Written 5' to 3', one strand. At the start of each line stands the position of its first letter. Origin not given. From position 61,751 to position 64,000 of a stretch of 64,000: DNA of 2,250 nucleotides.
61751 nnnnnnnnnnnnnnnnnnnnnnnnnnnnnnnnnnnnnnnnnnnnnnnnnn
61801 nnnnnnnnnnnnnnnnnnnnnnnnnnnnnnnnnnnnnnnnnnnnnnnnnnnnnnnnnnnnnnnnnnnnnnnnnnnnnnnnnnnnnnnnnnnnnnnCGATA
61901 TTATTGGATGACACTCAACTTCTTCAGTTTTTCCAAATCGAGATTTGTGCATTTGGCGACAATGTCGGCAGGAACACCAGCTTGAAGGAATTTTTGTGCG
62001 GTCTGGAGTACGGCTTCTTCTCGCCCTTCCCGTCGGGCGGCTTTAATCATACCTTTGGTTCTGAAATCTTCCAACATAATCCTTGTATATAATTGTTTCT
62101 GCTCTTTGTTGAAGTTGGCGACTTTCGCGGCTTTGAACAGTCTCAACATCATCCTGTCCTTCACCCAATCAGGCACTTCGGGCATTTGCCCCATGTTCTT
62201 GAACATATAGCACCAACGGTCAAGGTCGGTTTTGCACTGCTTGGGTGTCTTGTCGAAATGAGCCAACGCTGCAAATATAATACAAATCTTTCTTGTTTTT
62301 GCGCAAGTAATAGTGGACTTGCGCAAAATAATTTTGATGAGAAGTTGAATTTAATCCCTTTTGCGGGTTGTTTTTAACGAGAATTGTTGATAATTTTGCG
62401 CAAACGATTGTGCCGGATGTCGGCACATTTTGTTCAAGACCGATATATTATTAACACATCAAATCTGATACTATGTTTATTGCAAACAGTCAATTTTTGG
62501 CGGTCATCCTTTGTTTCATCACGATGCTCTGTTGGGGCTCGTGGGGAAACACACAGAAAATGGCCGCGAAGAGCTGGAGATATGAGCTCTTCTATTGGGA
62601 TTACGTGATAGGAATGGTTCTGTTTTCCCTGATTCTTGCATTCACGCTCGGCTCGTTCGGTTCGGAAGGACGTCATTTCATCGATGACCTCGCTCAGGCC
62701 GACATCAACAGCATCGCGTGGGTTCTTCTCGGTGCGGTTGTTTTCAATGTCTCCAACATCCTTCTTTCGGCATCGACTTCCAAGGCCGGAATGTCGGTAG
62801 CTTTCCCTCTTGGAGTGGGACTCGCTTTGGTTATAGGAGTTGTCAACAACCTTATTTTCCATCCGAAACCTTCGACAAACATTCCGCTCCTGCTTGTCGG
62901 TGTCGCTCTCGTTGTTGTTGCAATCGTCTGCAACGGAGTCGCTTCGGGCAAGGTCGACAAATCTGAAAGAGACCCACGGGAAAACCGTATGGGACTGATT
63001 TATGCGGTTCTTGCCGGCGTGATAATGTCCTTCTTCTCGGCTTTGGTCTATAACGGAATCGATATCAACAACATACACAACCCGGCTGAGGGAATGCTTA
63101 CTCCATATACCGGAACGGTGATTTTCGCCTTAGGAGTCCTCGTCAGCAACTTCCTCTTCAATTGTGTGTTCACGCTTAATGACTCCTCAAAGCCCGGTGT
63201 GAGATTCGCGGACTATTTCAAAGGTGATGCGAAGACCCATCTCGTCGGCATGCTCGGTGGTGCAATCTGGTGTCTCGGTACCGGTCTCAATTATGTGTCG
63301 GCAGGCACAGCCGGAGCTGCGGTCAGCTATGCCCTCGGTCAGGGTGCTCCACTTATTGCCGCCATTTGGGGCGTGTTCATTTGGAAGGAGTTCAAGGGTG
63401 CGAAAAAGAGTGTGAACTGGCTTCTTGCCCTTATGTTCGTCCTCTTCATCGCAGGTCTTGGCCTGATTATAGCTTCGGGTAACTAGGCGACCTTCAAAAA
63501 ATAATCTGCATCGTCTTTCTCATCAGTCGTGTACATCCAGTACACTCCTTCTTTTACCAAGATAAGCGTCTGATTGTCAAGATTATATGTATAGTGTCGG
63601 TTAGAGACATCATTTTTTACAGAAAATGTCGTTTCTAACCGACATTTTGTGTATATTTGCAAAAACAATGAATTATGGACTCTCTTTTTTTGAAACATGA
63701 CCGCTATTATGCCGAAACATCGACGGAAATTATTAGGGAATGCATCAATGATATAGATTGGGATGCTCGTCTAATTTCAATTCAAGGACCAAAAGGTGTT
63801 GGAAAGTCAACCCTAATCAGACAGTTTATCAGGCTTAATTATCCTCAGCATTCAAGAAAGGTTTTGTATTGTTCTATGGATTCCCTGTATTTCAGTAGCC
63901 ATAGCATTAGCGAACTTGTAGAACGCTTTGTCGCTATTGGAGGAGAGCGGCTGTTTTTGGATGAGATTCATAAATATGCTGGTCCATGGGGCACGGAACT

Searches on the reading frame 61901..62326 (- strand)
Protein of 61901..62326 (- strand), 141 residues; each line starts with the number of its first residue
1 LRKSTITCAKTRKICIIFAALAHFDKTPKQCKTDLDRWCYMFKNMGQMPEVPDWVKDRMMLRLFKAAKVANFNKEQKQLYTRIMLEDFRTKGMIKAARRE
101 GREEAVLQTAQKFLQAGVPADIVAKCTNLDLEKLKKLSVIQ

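Call 6: search_protein_families(library=pfam, proteins=[window:61901-62326:-])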
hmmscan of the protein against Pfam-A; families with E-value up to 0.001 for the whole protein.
window:61901-62326:- (141 aa): 1 family
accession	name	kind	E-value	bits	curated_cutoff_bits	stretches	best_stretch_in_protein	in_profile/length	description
PF12784.13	PDDEXK_2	-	8.1e-09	36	27.4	1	11-82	142-214/229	PD-(D/E)XK nuclease family transposase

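Call 9: search_protein_families(library=ncbifam, proteins=[window:61901-62326:-])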
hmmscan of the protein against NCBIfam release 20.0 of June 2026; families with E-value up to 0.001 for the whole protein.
window:61901-62326:- (141 aa): 1 family
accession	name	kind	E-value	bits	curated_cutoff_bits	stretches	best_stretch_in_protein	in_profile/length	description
TIGR01784.1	T_den_put_tspse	subfamily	8.1e-07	29.1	52.1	1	74-137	212-273/273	Rpn family recombination-promoting nuclease/putative transposase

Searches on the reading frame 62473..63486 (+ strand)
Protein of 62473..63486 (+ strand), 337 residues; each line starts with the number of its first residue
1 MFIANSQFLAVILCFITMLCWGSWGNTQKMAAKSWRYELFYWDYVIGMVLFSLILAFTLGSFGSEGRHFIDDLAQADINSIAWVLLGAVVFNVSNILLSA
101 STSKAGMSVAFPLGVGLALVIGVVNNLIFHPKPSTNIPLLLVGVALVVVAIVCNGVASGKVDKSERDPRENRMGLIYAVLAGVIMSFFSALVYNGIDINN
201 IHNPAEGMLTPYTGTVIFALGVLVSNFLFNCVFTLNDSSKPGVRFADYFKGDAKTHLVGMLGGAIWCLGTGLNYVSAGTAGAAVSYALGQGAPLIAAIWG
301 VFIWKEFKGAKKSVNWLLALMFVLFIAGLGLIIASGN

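Call 6: search_protein_families(library=pfam, proteins=[window:62473-63486:+])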
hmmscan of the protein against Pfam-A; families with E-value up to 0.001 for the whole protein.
window:62473-63486:+ (337 aa): 3 families
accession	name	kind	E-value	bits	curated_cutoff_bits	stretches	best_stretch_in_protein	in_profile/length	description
PF07168.17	Ureide_permease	-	6.3e-21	75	27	2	172-335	196-359/359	Ureide permease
PF06800.18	Sugar_transport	-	1.1e-07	32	26.3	1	14-325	3-272/280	Sugar transport protein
PF07857.17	TMEM144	-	2e-07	30.8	26.2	1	176-324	183-322/332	Transmembrane family, TMEM144 of transporters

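Call 9: search_protein_families(library=ncbifam, proteins=[window:62473-63486:+])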
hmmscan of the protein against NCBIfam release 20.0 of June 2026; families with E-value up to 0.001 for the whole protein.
window:62473-63486:+ (337 aa): 1 family
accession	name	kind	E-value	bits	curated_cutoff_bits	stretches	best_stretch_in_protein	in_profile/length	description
TIGR00776.1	RhaT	subfamily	3.5e-11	42.7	319.6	2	11-198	3-173/290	RhaT/GlcU family sugar-proton symporter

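Call 25: find_encoding_contigs(protein=window:62473-63486:+, flank=10000, max_places=10)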
Protein window:62473-63486:+ (337 aa): 16 contigs read that carry it; 9 places shown.
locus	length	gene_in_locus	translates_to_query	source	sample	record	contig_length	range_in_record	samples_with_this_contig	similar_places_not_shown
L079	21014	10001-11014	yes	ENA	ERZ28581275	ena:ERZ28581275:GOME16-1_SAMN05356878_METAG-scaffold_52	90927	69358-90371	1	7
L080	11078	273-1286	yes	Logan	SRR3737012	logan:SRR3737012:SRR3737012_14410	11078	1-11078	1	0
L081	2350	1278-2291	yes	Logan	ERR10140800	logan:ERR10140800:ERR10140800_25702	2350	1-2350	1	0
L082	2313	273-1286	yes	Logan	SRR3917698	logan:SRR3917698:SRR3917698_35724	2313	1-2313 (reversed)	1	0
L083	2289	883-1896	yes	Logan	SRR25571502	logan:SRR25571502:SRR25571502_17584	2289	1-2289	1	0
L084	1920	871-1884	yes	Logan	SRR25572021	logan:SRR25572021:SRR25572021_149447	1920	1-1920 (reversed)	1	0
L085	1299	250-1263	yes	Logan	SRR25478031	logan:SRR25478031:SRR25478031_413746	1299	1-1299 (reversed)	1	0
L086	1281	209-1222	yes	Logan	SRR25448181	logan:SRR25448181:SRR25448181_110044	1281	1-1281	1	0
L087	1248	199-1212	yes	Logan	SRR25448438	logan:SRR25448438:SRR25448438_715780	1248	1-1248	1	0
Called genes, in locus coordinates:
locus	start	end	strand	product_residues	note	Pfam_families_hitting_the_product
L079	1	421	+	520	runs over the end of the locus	PF02449:Glyco_hydro_42 (weak), PF16349:DUF4978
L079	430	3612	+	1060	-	PF02369:Big_1 (faint), PF13620:CarboxypepD_reg, PF13715:CarbopepD_reg_2, PF07715:Plug, PF00593:TonB_dep_Rec_b-barrel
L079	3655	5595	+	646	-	PF14322:SusD-like_3 (weak), PF07980:SusD_RagB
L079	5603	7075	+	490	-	PF16349:DUF4978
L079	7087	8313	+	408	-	PF19190:BACON_2 (faint), PF13004:BACON (weak)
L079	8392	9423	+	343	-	PF01156:IU_nuc_hydro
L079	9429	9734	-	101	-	-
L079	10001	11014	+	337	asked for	PF06800:Sugar_transport (weak), PF07168:Ureide_permease, PF07857:TMEM144, PF07168:Ureide_permease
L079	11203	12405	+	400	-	PF13173:AAA_14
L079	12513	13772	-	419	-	PF08522:BT_3987-like_N, PF13385:Laminin_G_3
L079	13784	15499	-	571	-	PF08522:BT_3987-like_N, PF00704:Glyco_hydro_18 (weak)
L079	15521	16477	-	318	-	PF16141:GH18_BT1044-like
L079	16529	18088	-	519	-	PF12741:SusD-like, PF12771:SusD-like_2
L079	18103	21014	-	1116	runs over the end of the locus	PF07660:STN, PF13620:CarboxypepD_reg, PF13715:CarbopepD_reg_2, PF07715:Plug, PF00593:TonB_dep_Rec_b-barrel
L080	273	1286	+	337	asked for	PF06800:Sugar_transport (weak), PF07168:Ureide_permease, PF07857:TMEM144, PF07168:Ureide_permease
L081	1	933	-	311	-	?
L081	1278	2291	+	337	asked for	PF06800:Sugar_transport (weak), PF07168:Ureide_permease, PF07857:TMEM144, PF07168:Ureide_permease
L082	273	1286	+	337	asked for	PF06800:Sugar_transport (weak), PF07168:Ureide_permease, PF07857:TMEM144, PF07168:Ureide_permease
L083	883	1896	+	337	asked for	PF06800:Sugar_transport (weak), PF07168:Ureide_permease, PF07857:TMEM144, PF07168:Ureide_permease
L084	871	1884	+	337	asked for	PF06800:Sugar_transport (weak), PF07168:Ureide_permease, PF07857:TMEM144, PF07168:Ureide_permease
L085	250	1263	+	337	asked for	PF06800:Sugar_transport (weak), PF07168:Ureide_permease, PF07857:TMEM144, PF07168:Ureide_permease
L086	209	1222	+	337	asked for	PF06800:Sugar_transport (weak), PF07168:Ureide_permease, PF07857:TMEM144, PF07168:Ureide_permease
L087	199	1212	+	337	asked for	PF06800:Sugar_transport (weak), PF07168:Ureide_permease, PF07857:TMEM144, PF07168:Ureide_permease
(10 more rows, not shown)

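Call 36: find_related_loci(query=window:62473-63486:+, collection=metagenome_contigs, flank=6000)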
Query window:62473-63486:+ (337 aa) in metagenome_contigs; peptide patterns used: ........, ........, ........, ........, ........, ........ (x = any residue, [..] = any of these).
600 stretches matched a pattern (row limit reached: there are more); 572 encode a relative of the query (tblastn E <= 1e-3); the best 80 are kept; 80 distinct loci.
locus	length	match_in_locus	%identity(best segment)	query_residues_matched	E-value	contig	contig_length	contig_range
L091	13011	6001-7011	99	1-337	0e+0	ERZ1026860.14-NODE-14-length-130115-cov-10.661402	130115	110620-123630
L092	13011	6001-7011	99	1-337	0e+0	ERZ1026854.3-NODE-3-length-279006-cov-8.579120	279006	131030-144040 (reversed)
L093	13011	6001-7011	95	1-337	0e+0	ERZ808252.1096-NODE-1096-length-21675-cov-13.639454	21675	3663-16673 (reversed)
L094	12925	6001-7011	74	1-337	5e-164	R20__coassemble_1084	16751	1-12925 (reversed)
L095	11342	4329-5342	70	1-337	6e-156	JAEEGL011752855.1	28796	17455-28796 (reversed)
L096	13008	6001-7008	69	1-336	6e-154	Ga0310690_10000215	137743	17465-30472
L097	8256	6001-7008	70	1-336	2e-153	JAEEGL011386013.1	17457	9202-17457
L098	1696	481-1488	71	1-336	1e-165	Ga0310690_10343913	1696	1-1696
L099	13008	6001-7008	69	1-336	5e-152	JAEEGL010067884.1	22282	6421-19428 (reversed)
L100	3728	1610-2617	72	1-336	2e-156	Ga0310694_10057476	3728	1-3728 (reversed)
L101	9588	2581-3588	71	1-336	4e-150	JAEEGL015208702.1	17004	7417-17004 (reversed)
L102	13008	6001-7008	68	1-336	2e-149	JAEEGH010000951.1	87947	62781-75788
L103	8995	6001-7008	71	1-336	3e-149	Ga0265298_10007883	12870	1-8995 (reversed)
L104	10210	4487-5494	71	1-336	3e-149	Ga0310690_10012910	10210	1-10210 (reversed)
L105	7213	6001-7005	68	1-337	1e-140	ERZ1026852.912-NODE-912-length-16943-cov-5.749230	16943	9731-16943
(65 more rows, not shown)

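Call 54: search_protein_families(library=pfam, proteins=[L081:1-933:-, L092:3921-4307:+, L091:1490-2524:-, L091:2651-3652:+, L091:502-1431:-], max_evalue=0.01)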
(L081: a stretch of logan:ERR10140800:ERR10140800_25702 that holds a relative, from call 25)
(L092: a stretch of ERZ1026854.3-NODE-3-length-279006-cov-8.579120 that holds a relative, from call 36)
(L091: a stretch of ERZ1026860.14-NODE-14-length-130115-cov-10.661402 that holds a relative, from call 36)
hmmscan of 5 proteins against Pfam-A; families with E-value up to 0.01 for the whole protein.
L081:1-933:- (311 aa): 1 family
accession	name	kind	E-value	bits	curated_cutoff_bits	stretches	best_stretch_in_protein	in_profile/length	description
PF12784.13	PDDEXK_2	-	7.5e-39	134.2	27.4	1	37-251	3-214/229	PD-(D/E)XK nuclease family transposase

L092:3921-4307:+ (128 aa): 1 family
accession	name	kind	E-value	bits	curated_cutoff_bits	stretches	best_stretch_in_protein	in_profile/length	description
PF10543.14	ORF6N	-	2.8e-26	92.1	27.8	1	29-113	2-86/86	ORF6N domain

L091:1490-2524:- (344 aa): 1 family
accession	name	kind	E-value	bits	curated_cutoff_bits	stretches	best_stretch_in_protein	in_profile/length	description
PF04616.20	Glyco_hydro_43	-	0.00014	21.8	32.2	1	106-207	175-277/288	Glycosyl hydrolases family 43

L091:2651-3652:+ (333 aa): 4 families
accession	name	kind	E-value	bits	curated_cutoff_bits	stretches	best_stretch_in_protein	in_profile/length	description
PF13377.12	Peripla_BP_3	-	5.4e-29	101.9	26.5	1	173-333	2-167/167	Periplasmic binding protein-like domain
PF00532.27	Peripla_BP_1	-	8.1e-29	101.4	22.2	1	64-276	1-218/281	Periplasmic binding proteins and sugar binding domain of LacI family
PF13407.12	Peripla_BP_4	-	9.5e-21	74.9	35.1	1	67-308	1-252/258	Periplasmic binding protein domain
PF00356.27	LacI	-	3.2e-05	24.1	27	1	5-52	1-45/46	Bacterial regulatory proteins, lacI family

L091:502-1431:- (309 aa): 3 families
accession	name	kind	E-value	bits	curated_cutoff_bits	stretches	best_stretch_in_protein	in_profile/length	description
PF00294.29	PfkB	-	1.1e-71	242.1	25.8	1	4-295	2-301/302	pfkB family carbohydrate kinase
PF08543.17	Phos_pyr_kin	-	1.1e-10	41.8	27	1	167-279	108-227/246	Phosphomethylpyrimidine kinase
PF01256.23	Carb_kinase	-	0.00045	20.2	27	1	181-289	119-225/242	NAD(P)H-hydrate dehydratase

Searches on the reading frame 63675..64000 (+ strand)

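Call 54: search_protein_families(library=pfam, proteins=[window:63675-64000:+], max_evalue=0.01)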
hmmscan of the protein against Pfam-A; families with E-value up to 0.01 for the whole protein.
window:63675-64000:+ (108 aa): 13 families
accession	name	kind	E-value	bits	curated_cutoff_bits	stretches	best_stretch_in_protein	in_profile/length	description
PF13173.12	AAA_14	-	3.4e-12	46.9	27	1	32-102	3-75/129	AAA domain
PF13191.12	AAA_16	-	4.6e-05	24.4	32.6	1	31-72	24-66/167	AAA ATPase domain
PF01637.24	ATPase_2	-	0.00017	21.9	33.2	1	33-76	22-64/225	ATPase domain predominantly from Archaea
PF13401.12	AAA_22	-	0.00035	21.3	27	1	31-80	5-52/130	AAA domain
PF00004.35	AAA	-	0.00051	20.9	21.2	1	36-102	3-70/131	ATPase family associated with various cellular activities (AAA)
PF01443.25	Viral_helicase1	-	0.0007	19.9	21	1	36-102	3-72/228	Viral superfamily 1 RNA helicase core domain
PF25199.1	nSTAND_NTPase5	-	0.0016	18.8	34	1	26-80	36-92/145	Novel STAND NTPase 5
PF13086.12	AAA_11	-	0.0019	18.4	27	1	16-84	6-71/257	AAA domain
PF14516.12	AAA_35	-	0.004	16.4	27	1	18-64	18-64/331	AAA-like domain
PF24883.2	NPHP3_N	-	0.0047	17.6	24.8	1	30-83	21-73/164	Nephrocystin 3, N-terminal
PF05729.18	NACHT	-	0.0086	16.4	26.7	1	32-56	1-25/167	NACHT domain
PF13555.12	AAA_29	-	0.0086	16.2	27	0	33-59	24-50/61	P-loop containing region of AAA domain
PF05621.17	TniB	-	0.0089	15.9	22.4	0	33-60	37-64/189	Bacterial TniB protein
